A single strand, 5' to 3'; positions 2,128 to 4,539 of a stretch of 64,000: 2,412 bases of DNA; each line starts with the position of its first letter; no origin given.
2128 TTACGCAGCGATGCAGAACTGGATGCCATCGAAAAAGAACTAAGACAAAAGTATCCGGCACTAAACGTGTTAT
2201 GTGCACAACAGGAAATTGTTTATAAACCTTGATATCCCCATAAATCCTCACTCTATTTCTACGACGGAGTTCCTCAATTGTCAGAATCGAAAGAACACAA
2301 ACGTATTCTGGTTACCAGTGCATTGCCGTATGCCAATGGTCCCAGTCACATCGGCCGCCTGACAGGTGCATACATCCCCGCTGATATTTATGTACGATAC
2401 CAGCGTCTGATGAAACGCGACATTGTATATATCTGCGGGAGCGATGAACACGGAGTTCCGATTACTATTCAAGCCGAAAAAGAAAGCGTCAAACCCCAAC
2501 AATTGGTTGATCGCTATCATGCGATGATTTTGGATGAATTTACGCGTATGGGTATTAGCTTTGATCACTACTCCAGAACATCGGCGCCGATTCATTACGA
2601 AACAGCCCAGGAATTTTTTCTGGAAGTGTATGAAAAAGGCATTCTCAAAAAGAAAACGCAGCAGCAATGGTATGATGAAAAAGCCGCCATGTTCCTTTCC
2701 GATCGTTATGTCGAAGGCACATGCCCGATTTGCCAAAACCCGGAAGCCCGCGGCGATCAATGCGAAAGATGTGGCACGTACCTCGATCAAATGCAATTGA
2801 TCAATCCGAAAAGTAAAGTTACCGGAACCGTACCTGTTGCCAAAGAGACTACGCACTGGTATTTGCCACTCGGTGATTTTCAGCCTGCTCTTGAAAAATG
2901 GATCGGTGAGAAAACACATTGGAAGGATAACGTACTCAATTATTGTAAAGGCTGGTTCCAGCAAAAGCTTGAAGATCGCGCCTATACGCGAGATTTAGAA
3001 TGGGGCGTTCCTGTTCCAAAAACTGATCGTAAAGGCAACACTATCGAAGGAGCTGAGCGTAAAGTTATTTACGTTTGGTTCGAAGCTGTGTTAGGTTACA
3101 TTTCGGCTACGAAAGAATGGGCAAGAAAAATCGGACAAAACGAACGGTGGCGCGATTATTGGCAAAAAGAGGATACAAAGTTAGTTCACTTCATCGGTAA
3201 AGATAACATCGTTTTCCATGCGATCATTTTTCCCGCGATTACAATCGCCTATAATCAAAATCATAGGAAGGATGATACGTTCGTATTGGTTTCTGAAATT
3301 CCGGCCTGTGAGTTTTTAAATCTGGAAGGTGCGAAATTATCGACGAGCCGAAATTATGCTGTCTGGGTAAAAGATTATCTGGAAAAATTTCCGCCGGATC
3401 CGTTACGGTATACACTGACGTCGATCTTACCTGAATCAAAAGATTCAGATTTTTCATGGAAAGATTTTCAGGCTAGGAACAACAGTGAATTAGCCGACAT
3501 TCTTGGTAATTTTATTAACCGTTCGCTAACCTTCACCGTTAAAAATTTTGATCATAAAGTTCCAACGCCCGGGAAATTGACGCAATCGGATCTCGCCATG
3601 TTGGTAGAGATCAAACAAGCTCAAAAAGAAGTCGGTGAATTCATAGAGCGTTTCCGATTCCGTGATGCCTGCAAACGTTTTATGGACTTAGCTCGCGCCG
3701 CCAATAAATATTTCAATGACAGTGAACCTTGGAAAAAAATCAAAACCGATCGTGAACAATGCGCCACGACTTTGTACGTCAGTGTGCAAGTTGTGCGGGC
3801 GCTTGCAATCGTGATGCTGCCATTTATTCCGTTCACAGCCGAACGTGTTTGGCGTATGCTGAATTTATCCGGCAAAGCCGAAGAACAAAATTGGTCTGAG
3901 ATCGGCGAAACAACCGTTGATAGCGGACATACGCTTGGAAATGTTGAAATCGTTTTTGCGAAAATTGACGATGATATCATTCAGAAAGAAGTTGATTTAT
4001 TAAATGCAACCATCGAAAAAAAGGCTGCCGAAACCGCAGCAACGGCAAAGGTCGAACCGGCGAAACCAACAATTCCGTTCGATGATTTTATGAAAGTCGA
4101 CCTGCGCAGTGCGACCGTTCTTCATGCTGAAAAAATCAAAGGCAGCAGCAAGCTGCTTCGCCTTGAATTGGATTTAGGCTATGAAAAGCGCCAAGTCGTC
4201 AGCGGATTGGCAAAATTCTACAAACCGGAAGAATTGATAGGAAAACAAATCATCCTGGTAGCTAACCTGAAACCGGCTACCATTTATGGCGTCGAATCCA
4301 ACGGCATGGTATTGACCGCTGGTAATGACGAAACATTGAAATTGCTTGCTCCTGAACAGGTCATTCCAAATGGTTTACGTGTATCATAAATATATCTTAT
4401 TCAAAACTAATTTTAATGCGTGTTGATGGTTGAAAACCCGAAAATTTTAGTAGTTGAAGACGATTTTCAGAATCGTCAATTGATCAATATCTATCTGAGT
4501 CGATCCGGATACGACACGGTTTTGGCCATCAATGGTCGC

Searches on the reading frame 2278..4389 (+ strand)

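Call 66: search_protein_families(library=ncbifam, proteins=[window:2278-4389:+], max_evalue=0.00001)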
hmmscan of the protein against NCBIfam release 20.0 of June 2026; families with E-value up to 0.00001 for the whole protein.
window:2278-4389:+ (703 aa): 25 families
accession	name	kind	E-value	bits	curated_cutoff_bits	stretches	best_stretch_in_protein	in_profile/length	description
NF001100.0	PRK00133.1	equivalog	8.9e-252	837.5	587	1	6-702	3-675/676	methionine--tRNA ligase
TIGR00398.1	metG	equivalog_domain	1.8e-161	538.5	336.35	1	10-564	1-530/530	methionine--tRNA ligase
NF008900.0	PRK12267.1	equivalog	3.5e-128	428.9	598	1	7-702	3-647/648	methionine--tRNA ligase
NF008859.0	PRK11893.2-1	equivalog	9.5e-55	186.4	553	1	8-480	2-448/498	methionine--tRNA ligase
NF008863.0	PRK11893.2-5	equivalog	1.5e-41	142.6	551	1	6-564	3-515/531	methionine--tRNA ligase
TIGR00399.1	metG_C_term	equivalog_domain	1.8e-41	141.2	116.65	1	577-702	12-138/139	methionine--tRNA ligase subunit beta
NF008860.0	PRK11893.2-2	equivalog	2.3e-30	106.1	761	2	302-539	328-558/583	methionine--tRNA ligase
NF008957.0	PRK12300.1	subfamily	3.6e-27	94.7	677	2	343-567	616-816/946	leucine--tRNA ligase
NF009687.0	PRK13208.1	equivalog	2.6e-24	85.4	738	2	346-551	527-729/801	valine--tRNA ligase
TIGR00396.1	leuS_bact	equivalog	2e-23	82.4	548.4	1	4-171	25-183/843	leucine--tRNA ligase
TIGR00392.1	ileS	equivalog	1.4e-21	76.5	621.4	2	347-535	605-796/861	isoleucine--tRNA ligase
TIGR00395.1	leuS_arch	equivalog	1.2e-20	73.2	648.5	1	345-552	612-800/938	leucine--tRNA ligase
NF007492.0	PRK10089.1-1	equivalog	8.2e-19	67.6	150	1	598-702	3-109/110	tRNA-binding protein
TIGR00422.1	valS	equivalog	2.8e-18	65.3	612.1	2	350-548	523-720/863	valine--tRNA ligase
NF008861.0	PRK11893.2-3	equivalog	2.6e-17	62.6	633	1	7-400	4-383/496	methionine--tRNA ligase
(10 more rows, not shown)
